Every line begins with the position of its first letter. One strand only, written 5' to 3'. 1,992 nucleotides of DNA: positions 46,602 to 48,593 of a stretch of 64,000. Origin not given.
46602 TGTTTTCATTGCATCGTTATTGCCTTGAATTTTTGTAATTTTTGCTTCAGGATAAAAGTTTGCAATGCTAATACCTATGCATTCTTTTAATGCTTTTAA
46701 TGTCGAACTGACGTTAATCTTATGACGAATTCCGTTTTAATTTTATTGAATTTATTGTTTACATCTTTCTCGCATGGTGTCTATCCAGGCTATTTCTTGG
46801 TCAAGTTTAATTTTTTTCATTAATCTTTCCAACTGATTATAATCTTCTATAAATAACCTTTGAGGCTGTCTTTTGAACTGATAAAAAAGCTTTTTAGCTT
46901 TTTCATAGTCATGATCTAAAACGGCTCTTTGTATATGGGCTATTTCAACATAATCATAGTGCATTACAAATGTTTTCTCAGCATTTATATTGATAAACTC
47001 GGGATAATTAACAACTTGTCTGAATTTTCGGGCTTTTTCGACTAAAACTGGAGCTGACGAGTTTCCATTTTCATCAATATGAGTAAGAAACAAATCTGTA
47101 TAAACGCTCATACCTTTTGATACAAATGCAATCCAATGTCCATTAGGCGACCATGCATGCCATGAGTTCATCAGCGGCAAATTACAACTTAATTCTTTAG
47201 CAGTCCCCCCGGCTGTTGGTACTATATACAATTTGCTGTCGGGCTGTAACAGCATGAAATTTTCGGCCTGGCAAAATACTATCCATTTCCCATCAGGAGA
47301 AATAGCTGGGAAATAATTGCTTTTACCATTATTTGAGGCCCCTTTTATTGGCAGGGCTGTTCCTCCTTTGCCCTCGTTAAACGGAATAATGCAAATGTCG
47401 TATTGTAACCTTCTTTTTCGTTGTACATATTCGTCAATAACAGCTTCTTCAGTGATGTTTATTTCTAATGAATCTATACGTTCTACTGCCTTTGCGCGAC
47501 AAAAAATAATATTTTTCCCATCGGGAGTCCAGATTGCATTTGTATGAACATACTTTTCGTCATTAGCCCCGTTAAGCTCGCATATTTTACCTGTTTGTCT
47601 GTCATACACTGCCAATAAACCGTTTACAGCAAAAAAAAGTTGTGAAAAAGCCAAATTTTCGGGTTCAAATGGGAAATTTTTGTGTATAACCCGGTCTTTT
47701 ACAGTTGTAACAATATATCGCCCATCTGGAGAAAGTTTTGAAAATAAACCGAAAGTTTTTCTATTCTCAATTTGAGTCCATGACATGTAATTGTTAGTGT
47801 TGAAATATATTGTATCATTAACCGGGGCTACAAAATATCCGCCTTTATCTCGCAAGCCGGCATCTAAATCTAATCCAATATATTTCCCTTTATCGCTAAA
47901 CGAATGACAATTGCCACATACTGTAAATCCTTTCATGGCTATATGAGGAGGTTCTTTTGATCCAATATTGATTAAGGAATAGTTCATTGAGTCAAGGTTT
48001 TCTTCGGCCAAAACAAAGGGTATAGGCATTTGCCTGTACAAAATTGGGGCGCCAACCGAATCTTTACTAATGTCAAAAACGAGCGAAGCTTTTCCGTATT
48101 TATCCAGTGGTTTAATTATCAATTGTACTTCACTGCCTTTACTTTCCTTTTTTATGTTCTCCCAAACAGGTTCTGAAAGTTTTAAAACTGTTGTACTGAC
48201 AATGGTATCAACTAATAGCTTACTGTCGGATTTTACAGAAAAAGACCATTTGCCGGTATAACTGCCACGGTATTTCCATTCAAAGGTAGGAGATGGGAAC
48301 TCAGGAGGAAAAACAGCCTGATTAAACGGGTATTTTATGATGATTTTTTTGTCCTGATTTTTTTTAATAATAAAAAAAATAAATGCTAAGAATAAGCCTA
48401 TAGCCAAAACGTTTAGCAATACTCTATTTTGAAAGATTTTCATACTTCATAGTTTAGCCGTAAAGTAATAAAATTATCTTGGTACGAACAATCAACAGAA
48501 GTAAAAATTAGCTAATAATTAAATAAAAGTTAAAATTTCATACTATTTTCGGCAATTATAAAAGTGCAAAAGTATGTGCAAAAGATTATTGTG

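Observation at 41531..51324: CAZyme-less SusC/SusD pair linked to two divergent CxxCH + beta-propeller paralogues: candidate undescribed envelope system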

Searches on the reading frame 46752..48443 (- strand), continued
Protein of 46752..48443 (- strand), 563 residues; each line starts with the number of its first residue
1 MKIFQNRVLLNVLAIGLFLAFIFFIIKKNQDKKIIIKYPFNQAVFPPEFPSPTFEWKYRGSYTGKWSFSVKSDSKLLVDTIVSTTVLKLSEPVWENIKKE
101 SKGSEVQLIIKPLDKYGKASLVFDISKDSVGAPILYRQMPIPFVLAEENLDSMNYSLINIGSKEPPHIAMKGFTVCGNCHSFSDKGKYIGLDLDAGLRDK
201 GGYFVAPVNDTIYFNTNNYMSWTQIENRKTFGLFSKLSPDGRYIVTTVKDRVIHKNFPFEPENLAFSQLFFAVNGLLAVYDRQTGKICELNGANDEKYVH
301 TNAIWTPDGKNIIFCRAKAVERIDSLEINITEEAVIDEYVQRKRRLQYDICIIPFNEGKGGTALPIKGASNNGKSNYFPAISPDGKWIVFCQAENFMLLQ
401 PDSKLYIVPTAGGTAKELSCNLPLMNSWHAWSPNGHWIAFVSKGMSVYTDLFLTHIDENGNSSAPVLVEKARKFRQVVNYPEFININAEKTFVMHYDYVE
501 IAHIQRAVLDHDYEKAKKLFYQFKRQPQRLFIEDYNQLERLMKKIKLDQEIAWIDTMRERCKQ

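Call 48: search_protein_families(library=pfam, proteins=[L025:5192-9784:+, L025:12669-14459:+, L025:15283-18507:+, L030:384-5063:+, L030:12590-14719:+, L040:8691-9923:+, L040:12719-14350:+, L040:10010-12214:+, L038:6125-8266:+, L038:9045-11858:+], max_evalue=0.0001)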
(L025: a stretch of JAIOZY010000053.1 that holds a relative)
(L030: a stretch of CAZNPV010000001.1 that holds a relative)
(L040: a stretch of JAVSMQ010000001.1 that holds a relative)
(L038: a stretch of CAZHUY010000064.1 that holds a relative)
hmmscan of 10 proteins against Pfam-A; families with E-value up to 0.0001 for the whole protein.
L025:5192-9784:+ (1530 aa): 6 families
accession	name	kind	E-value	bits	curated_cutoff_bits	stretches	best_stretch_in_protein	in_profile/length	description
PF08757.17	CotH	-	2.7e-27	96.6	23.8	1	346-657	3-322/322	CotH kinase protein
PF00932.25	LTD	-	1.1e-24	87.3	34.3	2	57-164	6-107/109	Lamin Tail Domain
PF13290.12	CHB_HEX_C_1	-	4.7e-13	49.3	22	1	213-277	2-67/67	Chitobiase/beta-hexosaminidase C-terminal domain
PF13287.12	Fn3_assoc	-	2.7e-12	47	23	1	224-280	2-59/59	Fn3 associated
PF13229.12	Beta_helix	-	1.8e-11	44.4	25.9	2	1143-1252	9-114/158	Right handed beta helix region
PF18962.6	Por_Secre_tail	-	4.9e-10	40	27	1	1462-1524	1-67/75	Secretion system C-terminal sorting domain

L025:12669-14459:+ (596 aa): 10 families
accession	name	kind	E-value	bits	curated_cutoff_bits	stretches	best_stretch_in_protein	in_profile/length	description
PF12833.13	HTH_18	-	2.9e-12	47.2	33.6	1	513-594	1-79/80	Helix-turn-helix domain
PF00515.34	TPR_1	-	7.1e-09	35.6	27.8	0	300-326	6-32/34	Tetratricopeptide repeat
PF13181.12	TPR_8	-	2.2e-08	34.1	25.7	0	301-326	7-32/34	Tetratricopeptide repeat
PF00165.29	HTH_AraC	-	6.8e-08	32.9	26.6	1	559-592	8-40/42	Bacterial regulatory helix-turn-helix proteins, AraC family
PF25062.1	ARM_TT21_N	-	1.3e-07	32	40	0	338-428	36-127/222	Tetratricopeptide repeat protein 21 N-terminal ARM repeat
PF12569.14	NatA_aux_su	-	6.3e-07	29.1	33.3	0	229-315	195-280/515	N-terminal acetyltransferase A, auxiliary subunit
PF13431.12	TPR_17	-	2.1e-06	28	24.4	0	251-279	3-31/34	Tetratricopeptide repeat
PF14559.12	TPR_19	-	4.6e-06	27.3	25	0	244-281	8-45/68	Tetratricopeptide repeat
PF13432.12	TPR_16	-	1.9e-05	25.4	32.7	0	243-294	13-64/65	Tetratricopeptide repeat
PF07719.23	TPR_2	-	3.7e-05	24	27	0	407-429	7-29/34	Tetratricopeptide repeat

L025:15283-18507:+ (1074 aa): 1 family
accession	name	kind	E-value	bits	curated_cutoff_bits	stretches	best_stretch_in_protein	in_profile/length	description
PF07221.17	GlcNAc_2-epim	-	6.1e-15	55.7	23.4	1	524-888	1-343/347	N-acylglucosamine 2-epimerase (GlcNAc 2-epimerase)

L030:384-5063:+ (1559 aa): 3 families
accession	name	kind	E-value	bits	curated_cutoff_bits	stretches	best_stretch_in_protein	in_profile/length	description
PF18541.7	RuvC_III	-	5.2e-54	183.4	26.2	1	978-1180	1-179/179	RuvC endonuclease subdomain 3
PF13395.12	HNH_4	-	1.6e-18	66.9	22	1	877-929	2-54/54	HNH endonuclease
PF16593.10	Cas9-BH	-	6.7e-12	45.4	26.3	1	60-95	1-33/33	Bridge helix of CRISPR-associated endonuclease Cas9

L030:12590-14719:+ (709 aa): 1 family
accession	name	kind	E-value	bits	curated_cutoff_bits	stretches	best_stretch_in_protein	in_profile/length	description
PF01432.26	Peptidase_M3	-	2.4e-126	423.2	27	1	255-702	1-456/457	Peptidase family M3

L040:8691-9923:+ (410 aa): 1 family
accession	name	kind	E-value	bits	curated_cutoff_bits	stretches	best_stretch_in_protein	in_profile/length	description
PF13472.12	Lipase_GDSL_2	-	1.4e-10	42.4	32.9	1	111-395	1-178/178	GDSL-like Lipase/Acylhydrolase family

L040:12719-14350:+ (543 aa): 5 families
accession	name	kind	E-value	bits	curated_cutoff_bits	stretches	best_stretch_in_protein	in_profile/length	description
PF00890.30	FAD_binding_2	-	1.8e-81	274.9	20.4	1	35-419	2-414/414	FAD binding domain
PF01266.30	DAO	-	1.3e-09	38.5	27.9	1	35-170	2-122/353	FAD dependent oxidoreductase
PF07992.20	Pyr_redox_2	-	3.2e-07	30.5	26.1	1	34-106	2-58/291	Pyridine nucleotide-disulphide oxidoreductase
PF12831.13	FAD_oxidored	-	2.9e-05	24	27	1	35-65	2-32/416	FAD dependent oxidoreductase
PF02910.25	Succ_DH_flav_C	-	3.6e-05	24.2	20.8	1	468-540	4-82/130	Fumarate reductase flavoprotein C-term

L040:10010-12214:+ (734 aa): 11 families
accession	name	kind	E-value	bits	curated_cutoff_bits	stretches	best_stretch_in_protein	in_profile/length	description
PF00515.34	TPR_1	-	8.3e-28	95.5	27.8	3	558-588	3-33/34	Tetratricopeptide repeat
PF13414.12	TPR_11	-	2.2e-26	91.7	26.8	3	529-570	1-42/42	TPR repeat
PF07719.23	TPR_2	-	5.2e-24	82.8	27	0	658-691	1-34/34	Tetratricopeptide repeat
PF13431.12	TPR_17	-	8.2e-21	72.9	24.4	0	579-610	2-33/34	Tetratricopeptide repeat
PF13371.12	TPR_9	-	2.8e-18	66.1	35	0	603-663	8-68/73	Tetratricopeptide repeat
PF13181.12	TPR_8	-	5.9e-15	54.5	25.7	0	658-690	1-33/34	Tetratricopeptide repeat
PF13432.12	TPR_16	-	9.7e-15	55.1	32.7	1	527-589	2-64/65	Tetratricopeptide repeat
PF07676.18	PD40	-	1.5e-12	47.6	20.9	1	445-473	10-38/38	WD40-like Beta Propeller Repeat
PF13428.12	TPR_14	-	1e-10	41.6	23.5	0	526-563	5-42/44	Tetratricopeptide repeat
PF13424.12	TPR_12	-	1.3e-06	28.9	30.1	0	558-619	5-67/77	Tetratricopeptide repeat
PF13174.12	TPR_6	-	2.4e-06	28.3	26.3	0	558-589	2-33/33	Tetratricopeptide repeat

L038:6125-8266:+ (713 aa): 1 family
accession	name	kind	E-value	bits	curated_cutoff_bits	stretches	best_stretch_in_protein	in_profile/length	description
PF07676.18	PD40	-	1.2e-17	63.8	20.9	1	322-339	13-30/38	WD40-like Beta Propeller Repeat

L038:9045-11858:+ (937 aa): 2 families
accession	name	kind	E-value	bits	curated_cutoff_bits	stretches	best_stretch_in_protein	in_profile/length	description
PF01564.23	Spermine_synth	-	9.9e-16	58.3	22.9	1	525-685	4-163/186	Spermine/spermidine synthase domain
PF07719.23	TPR_2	-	1.1e-05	25.7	27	0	817-845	5-33/34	Tetratricopeptide repeat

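Call 76: fold_search(model_id=the predicted structure, library=pdb)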
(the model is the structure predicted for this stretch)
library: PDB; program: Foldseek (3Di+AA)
matches with E <= 10: 1735; with E <= 0.001: 495
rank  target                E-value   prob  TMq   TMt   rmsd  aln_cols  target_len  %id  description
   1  4r40_C                1.9e-15  1.00  0.41  0.56  10.3       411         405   12  Crystal Structure of TolB/Pal complex from Yersinia pestis. (released 2014-09-03)
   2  7mx5_A                6.6e-14  1.00  0.38  0.52  10.7       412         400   14  Crystal structure of TolB from Acinetobacter baumannii (released 2021-05-26)
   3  6pnv                  2.3e-13  1.00  0.41  0.55  10.1       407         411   12  1.42 Angstrom Resolution Crystal Structure of Translocation Protein TolB from Salmonella enterica (released 2019-07-17)
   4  7mx5_B                3.6e-13  1.00  0.39  0.53  10.3       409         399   13  Crystal structure of TolB from Acinetobacter baumannii (released 2021-05-26)
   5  5yzo_C                9.3e-11  1.00  0.34  0.30  12.9       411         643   15  Crystal structure of S9 peptidase mutant (S514A) from Deinococcus radiodurans R1 (released 2018-11-14)
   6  5yzn_D                9.8e-11  1.00  0.33  0.30  13.2       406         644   15  Crystal structure of S9 peptidase (active form) from Deinococcus radiodurans R1 (released 2018-11-14)
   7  5yzo_A                1.2e-10  1.00  0.35  0.31  13.2       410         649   15  Crystal structure of S9 peptidase mutant (S514A) from Deinococcus radiodurans R1 (released 2018-11-14)
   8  5yzn_C                1.8e-10  1.00  0.34  0.30  13.0       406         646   14  Crystal structure of S9 peptidase (active form) from Deinococcus radiodurans R1 (released 2018-11-14)
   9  5yzn_A                1.9e-10  1.00  0.34  0.30  13.2       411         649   14  Crystal structure of S9 peptidase (active form) from Deinococcus radiodurans R1 (released 2018-11-14)
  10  5yzo_B                3.3e-10  1.00  0.34  0.30  13.1       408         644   15  Crystal structure of S9 peptidase mutant (S514A) from Deinococcus radiodurans R1 (released 2018-11-14)
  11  6ikg_A                3.6e-10  1.00  0.31  0.28  13.4       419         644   14  Crystal structure of substrate-bound S9 peptidase (S514A mutant) from Deinococcus radiodurans (released 2018-11-14)
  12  2ojh                  4.3e-10  1.00  0.33  0.62   8.8       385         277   13  The structure of putative TolB from Agrobacterium tumefaciens (released 2007-02-27)
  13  6ikg_C                8.7e-10  1.00  0.32  0.29  11.4       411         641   14  Crystal structure of substrate-bound S9 peptidase (S514A mutant) from Deinococcus radiodurans (released 2018-11-14)
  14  6igr_D                3.2e-09  1.00  0.32  0.31  11.3       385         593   14  Crystal structure of S9 peptidase (S514A mutant in inactive state) from Deinococcus radiodurans R1 (released 2018-11-14)
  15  6ikg_D                3.2e-09  1.00  0.32  0.28  13.4       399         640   14  Crystal structure of substrate-bound S9 peptidase (S514A mutant) from Deinococcus radiodurans (released 2018-11-14)
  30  3c5m_A                3.0e-08  1.00  0.29  0.41   8.8       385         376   11  Crystal structure of oligogalacturonate lyase (VPA0088) from Vibrio parahaemolyticus. Northeast Structural Genomics Co (released 2008-02-26)
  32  3c5m_B                3.4e-08  1.00  0.28  0.39   8.8       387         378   12  Crystal structure of oligogalacturonate lyase (VPA0088) from Vibrio parahaemolyticus. Northeast Structural Genomics Co (released 2008-02-26)
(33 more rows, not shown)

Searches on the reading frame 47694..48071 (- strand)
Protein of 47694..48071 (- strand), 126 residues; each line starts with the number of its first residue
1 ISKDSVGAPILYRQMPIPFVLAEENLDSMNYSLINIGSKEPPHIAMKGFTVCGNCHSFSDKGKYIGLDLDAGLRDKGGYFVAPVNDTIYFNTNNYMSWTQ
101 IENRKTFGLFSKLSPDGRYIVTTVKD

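Call 66: search_protein_families(library=pfam, proteins=[window:47694-48071:-], max_evalue=10)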
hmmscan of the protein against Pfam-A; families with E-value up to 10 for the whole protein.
seq(126 aa): 0 families
